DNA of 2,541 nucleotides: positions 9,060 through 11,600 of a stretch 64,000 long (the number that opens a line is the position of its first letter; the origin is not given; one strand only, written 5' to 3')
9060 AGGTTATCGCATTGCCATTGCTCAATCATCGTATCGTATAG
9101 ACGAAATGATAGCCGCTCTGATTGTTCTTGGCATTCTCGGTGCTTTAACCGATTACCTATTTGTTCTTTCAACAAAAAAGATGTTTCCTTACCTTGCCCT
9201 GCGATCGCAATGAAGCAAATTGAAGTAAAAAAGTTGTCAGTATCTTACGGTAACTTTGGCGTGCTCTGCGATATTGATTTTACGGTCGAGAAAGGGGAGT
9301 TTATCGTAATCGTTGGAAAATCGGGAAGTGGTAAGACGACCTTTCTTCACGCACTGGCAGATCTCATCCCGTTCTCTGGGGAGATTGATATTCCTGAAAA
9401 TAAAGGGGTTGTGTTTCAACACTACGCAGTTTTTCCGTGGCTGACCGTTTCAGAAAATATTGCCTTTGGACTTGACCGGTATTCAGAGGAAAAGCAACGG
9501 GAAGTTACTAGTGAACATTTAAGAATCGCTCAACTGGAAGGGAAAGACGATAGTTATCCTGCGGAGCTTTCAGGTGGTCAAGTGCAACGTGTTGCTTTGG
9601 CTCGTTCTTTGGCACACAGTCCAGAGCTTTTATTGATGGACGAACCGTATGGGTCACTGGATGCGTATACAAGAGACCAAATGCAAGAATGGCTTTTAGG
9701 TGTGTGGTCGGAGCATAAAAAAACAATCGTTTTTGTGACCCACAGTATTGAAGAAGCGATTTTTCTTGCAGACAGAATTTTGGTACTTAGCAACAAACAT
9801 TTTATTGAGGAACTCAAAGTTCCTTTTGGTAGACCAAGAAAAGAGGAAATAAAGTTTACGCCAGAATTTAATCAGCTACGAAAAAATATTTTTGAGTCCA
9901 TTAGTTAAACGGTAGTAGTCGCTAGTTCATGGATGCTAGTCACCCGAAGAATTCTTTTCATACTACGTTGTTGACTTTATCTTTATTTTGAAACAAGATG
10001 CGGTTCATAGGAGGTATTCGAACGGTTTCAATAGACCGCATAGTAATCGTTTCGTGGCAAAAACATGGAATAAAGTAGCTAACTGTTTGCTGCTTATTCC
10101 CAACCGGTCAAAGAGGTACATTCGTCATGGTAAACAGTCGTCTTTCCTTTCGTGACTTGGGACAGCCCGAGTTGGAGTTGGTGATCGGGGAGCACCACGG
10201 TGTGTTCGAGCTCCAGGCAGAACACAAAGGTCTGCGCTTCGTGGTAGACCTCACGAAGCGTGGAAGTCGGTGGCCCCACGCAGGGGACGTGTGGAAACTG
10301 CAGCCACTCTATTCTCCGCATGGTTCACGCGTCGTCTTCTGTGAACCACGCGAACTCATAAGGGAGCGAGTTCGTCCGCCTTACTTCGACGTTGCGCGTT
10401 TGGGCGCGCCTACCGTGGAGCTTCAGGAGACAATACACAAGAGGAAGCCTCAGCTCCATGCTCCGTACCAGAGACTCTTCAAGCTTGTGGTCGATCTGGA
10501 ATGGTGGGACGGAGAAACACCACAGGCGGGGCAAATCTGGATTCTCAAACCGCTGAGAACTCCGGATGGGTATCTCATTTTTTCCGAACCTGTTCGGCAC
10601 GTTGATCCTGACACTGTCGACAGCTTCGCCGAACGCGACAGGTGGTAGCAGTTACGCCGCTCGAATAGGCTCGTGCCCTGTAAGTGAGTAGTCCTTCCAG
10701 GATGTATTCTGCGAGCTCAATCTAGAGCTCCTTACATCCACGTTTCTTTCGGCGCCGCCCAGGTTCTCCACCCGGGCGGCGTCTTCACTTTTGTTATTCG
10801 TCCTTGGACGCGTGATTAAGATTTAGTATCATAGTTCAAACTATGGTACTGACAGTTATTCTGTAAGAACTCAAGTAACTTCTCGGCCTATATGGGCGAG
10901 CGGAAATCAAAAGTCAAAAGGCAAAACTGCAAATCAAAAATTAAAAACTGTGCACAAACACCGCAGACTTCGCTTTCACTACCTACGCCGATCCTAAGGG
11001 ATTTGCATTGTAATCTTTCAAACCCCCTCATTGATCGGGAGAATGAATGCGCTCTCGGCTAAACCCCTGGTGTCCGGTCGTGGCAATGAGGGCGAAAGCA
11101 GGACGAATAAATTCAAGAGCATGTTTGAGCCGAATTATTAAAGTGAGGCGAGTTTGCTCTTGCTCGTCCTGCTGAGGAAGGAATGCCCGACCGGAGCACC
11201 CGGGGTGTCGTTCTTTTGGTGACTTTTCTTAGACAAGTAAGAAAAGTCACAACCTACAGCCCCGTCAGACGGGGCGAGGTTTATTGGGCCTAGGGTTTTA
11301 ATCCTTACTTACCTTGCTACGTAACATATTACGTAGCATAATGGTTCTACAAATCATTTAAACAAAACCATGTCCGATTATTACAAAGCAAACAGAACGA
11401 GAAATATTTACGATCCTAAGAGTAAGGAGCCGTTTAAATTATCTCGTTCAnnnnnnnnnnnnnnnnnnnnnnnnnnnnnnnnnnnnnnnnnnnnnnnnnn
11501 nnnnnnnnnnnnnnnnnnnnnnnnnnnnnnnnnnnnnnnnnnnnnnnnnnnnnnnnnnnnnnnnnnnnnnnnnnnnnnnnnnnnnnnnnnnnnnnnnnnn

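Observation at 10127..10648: GC-rich ORF encoding an internally duplicated 173-aa protein of unknown family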

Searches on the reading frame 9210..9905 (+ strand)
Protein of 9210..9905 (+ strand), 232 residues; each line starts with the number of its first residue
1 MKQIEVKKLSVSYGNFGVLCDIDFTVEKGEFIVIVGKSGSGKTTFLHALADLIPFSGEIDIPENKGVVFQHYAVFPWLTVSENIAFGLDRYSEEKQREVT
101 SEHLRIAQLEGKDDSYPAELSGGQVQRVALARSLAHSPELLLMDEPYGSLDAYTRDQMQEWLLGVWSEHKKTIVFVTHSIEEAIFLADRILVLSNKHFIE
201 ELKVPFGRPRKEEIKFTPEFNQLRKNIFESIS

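Call 44: find_related_loci(query=window:9210-9905:+, collection=genome_contigs, flank=6000)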
Query window:9210-9905:+ (232 aa) in genome_contigs; peptide patterns used: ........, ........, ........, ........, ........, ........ (x = any residue, [..] = any of these).
600 stretches matched a pattern (row limit reached: there are more); 564 encode a relative of the query (tblastn E <= 1e-3); the best 80 are kept; 80 distinct loci.
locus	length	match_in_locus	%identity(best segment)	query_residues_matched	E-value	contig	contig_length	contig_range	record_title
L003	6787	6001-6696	69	1-232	9e-111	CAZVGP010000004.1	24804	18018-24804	MAG TPA_asm: uncultured Candidatus Saccharibacteria bacterium isolate SRP269290_co8_15 genome assembly, contig: NODE_278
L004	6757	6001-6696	67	1-232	4e-108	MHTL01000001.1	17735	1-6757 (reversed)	MAG: Candidatus Vogelbacteria bacterium RIFOXYD1_FULL_51_18 rifoxyd1_full_scaffold_1131, whole genome shotgun sequence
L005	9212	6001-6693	64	1-231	9e-106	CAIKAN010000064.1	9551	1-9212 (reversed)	uncultured bacterium isolate AM-2014_bin-3203 genome assembly, contig: bin-3203:64/99, whole genome shotgun sequence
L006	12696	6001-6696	67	1-232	4e-105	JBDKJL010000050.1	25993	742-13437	MAG: Candidatus Parcubacteria bacterium isolate guil_2019_sw_WHONDRS-S19S_0049_B_bin.21 scaffold_2014753, whole genome s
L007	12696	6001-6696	66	1-232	4e-105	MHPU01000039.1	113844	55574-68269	MAG: Candidatus Staskawiczbacteria bacterium RIFOXYD1_FULL_32_13 rifoxyd1_full_scaffold_71, whole genome shotgun sequenc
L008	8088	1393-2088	63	1-232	4e-102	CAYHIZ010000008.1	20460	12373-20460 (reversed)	MAG TPA_asm: uncultured Candidatus Saccharibacteria bacterium isolate ERP119705_co13_459 genome assembly, contig: NODE_3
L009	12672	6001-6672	65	1-231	2e-98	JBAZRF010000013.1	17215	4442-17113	MAG: Candidatus Paceibacterota bacterium isolate SO_2017_GW1_141 NODE_12482_length_17215_cov_1.309925_OW334_2017, whole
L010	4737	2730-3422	63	1-231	8e-98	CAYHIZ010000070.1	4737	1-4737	MAG TPA_asm: uncultured Candidatus Saccharibacteria bacterium isolate ERP119705_co13_459 genome assembly, contig: NODE_2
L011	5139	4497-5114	61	1-206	1e-86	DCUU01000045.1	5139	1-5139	MAG TPA_asm: Candidatus Moranbacteria bacterium UBA2206 UBA2206_contig_225906, whole genome shotgun sequence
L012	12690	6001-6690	64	1-231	4e-99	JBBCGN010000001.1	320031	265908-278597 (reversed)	MAG: bacterium isolate CoA_maxb_bin.114 s10849.ctg010871l, whole genome shotgun sequence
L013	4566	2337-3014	54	4-229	5e-85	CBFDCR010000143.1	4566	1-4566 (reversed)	MAG TPA_asm: uncultured bacterium isolate SRR26215683_binner23_Refined_38 genome assembly, contig: ERZ25073488.17508, wh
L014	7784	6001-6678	56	4-229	2e-81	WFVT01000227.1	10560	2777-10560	MAG: candidate division KSB1 bacterium isolate S140_5 k151_439632, whole genome shotgun sequence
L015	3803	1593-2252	54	4-229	7e-77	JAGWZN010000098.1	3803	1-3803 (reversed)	MAG: Patescibacteria group bacterium isolate REEB54 contig-150_33184, whole genome shotgun sequence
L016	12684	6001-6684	52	4-231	6e-77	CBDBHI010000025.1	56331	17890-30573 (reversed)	MAG: Bryobacterales bacterium isolate 034d239b-e814-4522-8901-ee375e2ad25b genome assembly, contig: contig_25, whole gen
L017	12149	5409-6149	43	3-231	3e-60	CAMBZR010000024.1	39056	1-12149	MAG: Bordetella parapertussis isolate LH-02apr19-318 genome assembly, contig: LH-02apr19-C1854, whole genome shotgun seq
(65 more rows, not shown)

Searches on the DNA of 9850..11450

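Call 13: search_rna_families(source=window, start=9850, end=11450, threshold=evalue, max_evalue=10)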
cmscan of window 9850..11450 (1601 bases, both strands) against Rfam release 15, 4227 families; matches with E-value up to 10: 3.
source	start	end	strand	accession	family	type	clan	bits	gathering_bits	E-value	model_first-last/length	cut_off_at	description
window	11191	11277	+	RF02236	asX2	Gene; sRNA;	-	17.3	70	2.2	1-87/87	no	Xanthomonas sRNA asX2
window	10343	10373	+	RF01737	flpD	Cis-reg;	-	16.5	40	2.5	10-41/47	no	flpD RNA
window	10740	10797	+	RF00236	ctRNA_pGA1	Gene; antisense;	-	15.8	45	4.8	1-79/79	no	ctRNA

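Call 84: search_rna_families(source=window, start=10990, end=11310, threshold=evalue, max_evalue=10, show_alignments=2)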
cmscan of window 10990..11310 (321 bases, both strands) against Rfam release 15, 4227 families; matches with E-value up to 10: 3.
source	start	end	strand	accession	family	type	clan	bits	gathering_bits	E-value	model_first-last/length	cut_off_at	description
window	11191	11277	+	RF02236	asX2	Gene; sRNA;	-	17.3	70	0.44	1-87/87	no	Xanthomonas sRNA asX2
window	11272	11305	-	RF01101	TLS-PK6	Cis-reg;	-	12.9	44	6.4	1-40/40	no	Pseudoknot of tRNA-like structure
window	11263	11291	-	RF01514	Afu_513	Gene; snRNA; snoRNA; CD-box;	-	12.1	48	2.3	77-103/103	no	A. fumigatus snoRNA Afu_513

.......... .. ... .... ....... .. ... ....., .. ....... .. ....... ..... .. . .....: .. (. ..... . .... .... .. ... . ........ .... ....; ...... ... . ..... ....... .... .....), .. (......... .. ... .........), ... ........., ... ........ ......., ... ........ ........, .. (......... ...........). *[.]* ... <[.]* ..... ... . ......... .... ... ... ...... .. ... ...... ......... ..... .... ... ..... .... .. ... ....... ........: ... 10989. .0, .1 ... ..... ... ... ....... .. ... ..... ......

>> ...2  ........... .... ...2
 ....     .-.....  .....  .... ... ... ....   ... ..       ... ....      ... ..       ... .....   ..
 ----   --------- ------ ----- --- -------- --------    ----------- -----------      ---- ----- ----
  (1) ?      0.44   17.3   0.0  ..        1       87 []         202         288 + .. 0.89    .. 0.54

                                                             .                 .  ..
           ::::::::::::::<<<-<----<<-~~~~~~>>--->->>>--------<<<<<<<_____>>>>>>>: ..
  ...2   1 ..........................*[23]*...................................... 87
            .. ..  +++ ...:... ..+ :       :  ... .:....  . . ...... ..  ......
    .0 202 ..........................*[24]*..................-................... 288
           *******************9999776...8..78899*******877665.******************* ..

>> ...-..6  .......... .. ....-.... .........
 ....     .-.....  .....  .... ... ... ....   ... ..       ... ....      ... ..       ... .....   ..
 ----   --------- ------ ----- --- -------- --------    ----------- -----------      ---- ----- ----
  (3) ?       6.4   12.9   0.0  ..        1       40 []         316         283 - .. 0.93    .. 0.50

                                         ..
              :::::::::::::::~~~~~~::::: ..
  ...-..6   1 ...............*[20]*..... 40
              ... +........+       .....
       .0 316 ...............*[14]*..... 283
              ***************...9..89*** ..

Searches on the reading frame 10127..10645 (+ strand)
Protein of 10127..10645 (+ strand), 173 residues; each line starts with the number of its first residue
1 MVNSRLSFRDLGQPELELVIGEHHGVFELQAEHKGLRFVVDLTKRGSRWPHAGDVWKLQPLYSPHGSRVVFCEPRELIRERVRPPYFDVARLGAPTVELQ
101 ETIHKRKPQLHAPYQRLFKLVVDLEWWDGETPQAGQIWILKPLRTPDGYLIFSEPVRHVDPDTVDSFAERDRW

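Call 4: search_protein_families(library=pfam, proteins=[window:10127-10645:+], max_evalue=10)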
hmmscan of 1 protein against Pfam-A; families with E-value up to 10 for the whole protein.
window:10127-10645:+ (173 aa): 0 families

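Call 5: search_protein_families(library=ncbifam, proteins=[window:10127-10645:+], max_evalue=10)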
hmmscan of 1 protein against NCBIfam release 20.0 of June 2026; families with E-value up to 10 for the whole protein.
window:10127-10645:+ (173 aa): 0 families

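Call 9: find_homologous_proteins(query=window:10127-10645:+, max_evalue=0.01)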
Query window:10127-10645:+: 35 candidates shared short words with the query, none scored E <= 0.01.

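Call 10: search_protein_families(library=phrogs, proteins=[window:10127-10645:+], max_evalue=10)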
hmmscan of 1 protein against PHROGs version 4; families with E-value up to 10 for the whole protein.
window:10127-10645:+ (173 aa): 0 families

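Call 11: search_protein_families(library=padloc, proteins=[window:10127-10645:+], max_evalue=10)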
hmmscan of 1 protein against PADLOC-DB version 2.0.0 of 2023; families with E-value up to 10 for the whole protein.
window:10127-10645:+ (173 aa): 0 families
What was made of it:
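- On Anti-phage defence or immunity proteins (PADLOC-DB): 0 PADLOC families matched at E<=10 (call 11).
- There is no PADLOC or PHROG hit, even at E<=10 (calls 10, 11).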

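Call 12: search_solved_structures(query=window:10127-10645:+, max_evalue=10)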
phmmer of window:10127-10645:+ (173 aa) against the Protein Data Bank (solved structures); distinct sequences matched with E-value up to 10: 0.

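Call 16: find_encoding_contigs(protein=window:10127-10645:+, flank=10000)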
Protein window:10127-10645:+ (173 aa): 1 contig read that carries it; 1 place shown.
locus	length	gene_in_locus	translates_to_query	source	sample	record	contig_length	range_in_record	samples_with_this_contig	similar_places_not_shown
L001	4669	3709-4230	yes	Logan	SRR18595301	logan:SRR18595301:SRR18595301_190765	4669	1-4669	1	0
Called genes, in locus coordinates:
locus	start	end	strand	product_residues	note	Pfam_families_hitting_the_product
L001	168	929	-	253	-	PF01978:TrmB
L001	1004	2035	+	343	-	PF13379:NMT1_2, PF09084:NMT1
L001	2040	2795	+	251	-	PF00528:BPD_transp_1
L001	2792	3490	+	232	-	PF00005:ABC_tran, PF13304:AAA_21 (faint)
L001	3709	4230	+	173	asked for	-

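Call 25: search_protein_representatives(protein=window:10127-10645:+)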
Query: 173 residues. Proteins with E-value up to 0.001 (for the whole library): 3; up to 1e-10: 1; up to 1e-30: 0. The best 3 are listed.
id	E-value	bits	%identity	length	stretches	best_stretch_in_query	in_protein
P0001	1.5e-28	116.2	98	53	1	121-173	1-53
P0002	5.7e-09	52.3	44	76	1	7-75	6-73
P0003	2.7e-04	37.1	49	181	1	17-85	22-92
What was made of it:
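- An exhaustive HMMER search finds only P0001 (the same gene), P0002 (76 aa, E = 5.7e-9) and P0003 (181 aa, E = 2.7e-4) (call 25).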

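Call 27: find_encoding_contigs(protein=P0002, flank=10000)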
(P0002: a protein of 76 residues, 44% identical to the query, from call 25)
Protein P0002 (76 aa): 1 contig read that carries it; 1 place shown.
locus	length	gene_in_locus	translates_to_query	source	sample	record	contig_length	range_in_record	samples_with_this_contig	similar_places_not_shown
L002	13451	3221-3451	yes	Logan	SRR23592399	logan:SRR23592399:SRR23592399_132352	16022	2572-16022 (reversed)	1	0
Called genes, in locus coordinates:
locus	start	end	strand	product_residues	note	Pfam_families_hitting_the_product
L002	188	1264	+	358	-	PF01180:DHO_dh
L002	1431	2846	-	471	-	-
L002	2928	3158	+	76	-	-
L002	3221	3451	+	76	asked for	-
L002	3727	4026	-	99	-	-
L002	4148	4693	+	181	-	-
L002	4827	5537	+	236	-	PF01797:Y1_Tnp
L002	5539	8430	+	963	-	PF00932:LTD, PF05887:Trypan_PARP (weak), PF00932:LTD, PF18911:PKD_4, PF00801:PKD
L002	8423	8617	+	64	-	-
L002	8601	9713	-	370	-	PF14378:PAP2_3, PF01569:PAP2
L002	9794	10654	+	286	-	PF00483:NTP_transferase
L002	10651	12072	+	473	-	PF01547:SBP_bac_1 (weak), PF13416:SBP_bac_8, PF01547:SBP_bac_1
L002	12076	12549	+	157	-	PF18895:T4SS_pilin (faint)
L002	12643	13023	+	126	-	PF18895:T4SS_pilin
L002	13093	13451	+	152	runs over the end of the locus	-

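Call 28: find_encoding_contigs(protein=P0003, flank=10000)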
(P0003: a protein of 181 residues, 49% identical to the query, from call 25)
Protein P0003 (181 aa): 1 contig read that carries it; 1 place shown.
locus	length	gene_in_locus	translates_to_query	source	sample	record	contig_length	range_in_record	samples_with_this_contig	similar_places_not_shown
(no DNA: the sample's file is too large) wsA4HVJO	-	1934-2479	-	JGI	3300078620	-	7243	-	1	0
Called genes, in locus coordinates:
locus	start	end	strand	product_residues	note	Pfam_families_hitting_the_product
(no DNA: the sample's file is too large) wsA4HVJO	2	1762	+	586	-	?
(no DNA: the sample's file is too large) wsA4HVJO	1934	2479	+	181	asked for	-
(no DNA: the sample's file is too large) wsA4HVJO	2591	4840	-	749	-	PF01751:Toprim, PF01131:Topoisom_bac, PF01396:Zn_ribbon_Top1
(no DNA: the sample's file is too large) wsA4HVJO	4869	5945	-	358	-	PF09587:PGA_cap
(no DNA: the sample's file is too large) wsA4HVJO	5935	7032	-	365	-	PF02481:DNA_processg_A, PF17782:WHD_DprA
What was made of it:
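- No neighbouring gene is conserved, so context gives no hint of function (calls 16, 27, 28).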

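Call 29: predict_structure(protein=window:10127-10645:+)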
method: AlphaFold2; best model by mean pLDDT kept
length: 173 residues; sequences in the alignment: 1
mean_pLDDT: 33.9   pTM: 0.28
mean pLDDT of the five models: 33.9, 32.1, 31.1, 30.1, 28.6
residues with pLDDT >= 90: 0; 70-90: 0; 50-70: 0; < 50: 173
segments of 3 or more residues with pLDDT < 50: 1-173
pLDDT, mean of each block of 10 residues (from residue 1): 31 44 40 42 40 44 33 37 31 27 27 27 30 31 29 31 34 33
secondary structure, 60 per line:
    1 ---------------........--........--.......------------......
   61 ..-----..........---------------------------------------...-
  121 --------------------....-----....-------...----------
elements in order: E16-23 E26-33 E36-42 E55-62 E68-74 E117-119 E141-144 E150-153
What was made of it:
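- The full-length single-sequence model failed (pLDDT 34, call 29).
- Tried and rejected: Full-length single-sequence AF2 was unusable (pLDDT 34, call 29).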

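Call 36: find_encoding_contigs(protein=P0001, flank=10000)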
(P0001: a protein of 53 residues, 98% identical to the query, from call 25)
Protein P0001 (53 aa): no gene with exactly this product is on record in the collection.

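Call 37: list_cluster_members(proteins=[P0001, P0002, P0003, window:10127-10645:+])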
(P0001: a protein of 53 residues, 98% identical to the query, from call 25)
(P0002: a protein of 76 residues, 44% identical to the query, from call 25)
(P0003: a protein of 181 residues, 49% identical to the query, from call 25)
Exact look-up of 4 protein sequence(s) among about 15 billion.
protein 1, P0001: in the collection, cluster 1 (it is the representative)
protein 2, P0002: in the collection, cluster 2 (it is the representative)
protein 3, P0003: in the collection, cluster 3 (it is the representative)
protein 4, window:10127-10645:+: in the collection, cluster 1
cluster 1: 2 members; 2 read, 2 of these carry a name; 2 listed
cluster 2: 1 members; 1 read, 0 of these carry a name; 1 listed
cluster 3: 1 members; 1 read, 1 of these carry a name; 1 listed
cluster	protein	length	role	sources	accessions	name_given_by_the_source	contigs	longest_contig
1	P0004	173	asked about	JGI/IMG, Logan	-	hypothetical protein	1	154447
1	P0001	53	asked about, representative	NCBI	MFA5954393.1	MAG: hypothetical protein WC817_02570 [Patescibacteria group bacterium]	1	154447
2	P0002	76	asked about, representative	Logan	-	-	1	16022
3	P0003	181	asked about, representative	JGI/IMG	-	hypothetical protein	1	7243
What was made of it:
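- The family has three members in about 15 billion proteins (calls 25, 37).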

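Call 77: search_protein_families(library=pfam, proteins=[L002:1431-2843:-, L002:3727-4023:-, L002:4148-4690:+, L002:2928-3155:+, P0003], max_evalue=0.01)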
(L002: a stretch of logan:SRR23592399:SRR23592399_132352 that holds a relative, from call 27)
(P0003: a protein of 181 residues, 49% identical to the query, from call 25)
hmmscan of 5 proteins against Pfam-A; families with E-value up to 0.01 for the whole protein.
L002:1431-2843:- (470 aa): 0 families

L002:3727-4023:- (98 aa): 0 families

L002:4148-4690:+ (181 aa): 0 families

L002:2928-3155:+ (76 aa): 0 families

P0003 (181 aa): 0 families

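Call 78: find_related_loci(query=A5, collection=metagenome_contigs, flank=8000)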
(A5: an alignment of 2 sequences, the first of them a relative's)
Query A5 (76 aa) in metagenome_contigs; peptide patterns used: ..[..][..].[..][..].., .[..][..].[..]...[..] (x = any residue, [..] = any of these).
387 stretches matched a pattern, but none encodes a relative of the query by tblastn (E <= 1e-3).

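Call 81: search_dna_similar(query=window:10127-10645:+, collection=phages, mode=protein, max_evalue=0.1)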
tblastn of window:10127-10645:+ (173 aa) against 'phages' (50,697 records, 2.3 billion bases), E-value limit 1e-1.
No match.

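Call 82: search_dna_similar(query=window:10127-10645:+, collection=plasmids, mode=protein, max_evalue=0.1)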
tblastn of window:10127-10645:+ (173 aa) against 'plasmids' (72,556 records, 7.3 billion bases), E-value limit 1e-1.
No match.
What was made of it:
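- Tried and rejected: tblastn against phage and plasmid records gave no match (calls 81, 82).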

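Call 87: find_homologous_proteins(query=P0003, max_evalue=1)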
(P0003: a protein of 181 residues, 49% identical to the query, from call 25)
Query P0003 (181 aa): 1 proteins with E <= 1 among 108 candidates.
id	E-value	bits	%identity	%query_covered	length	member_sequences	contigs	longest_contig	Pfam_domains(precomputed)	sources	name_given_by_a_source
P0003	1.8e-117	408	100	100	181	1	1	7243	-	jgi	jgi:hypothetical protein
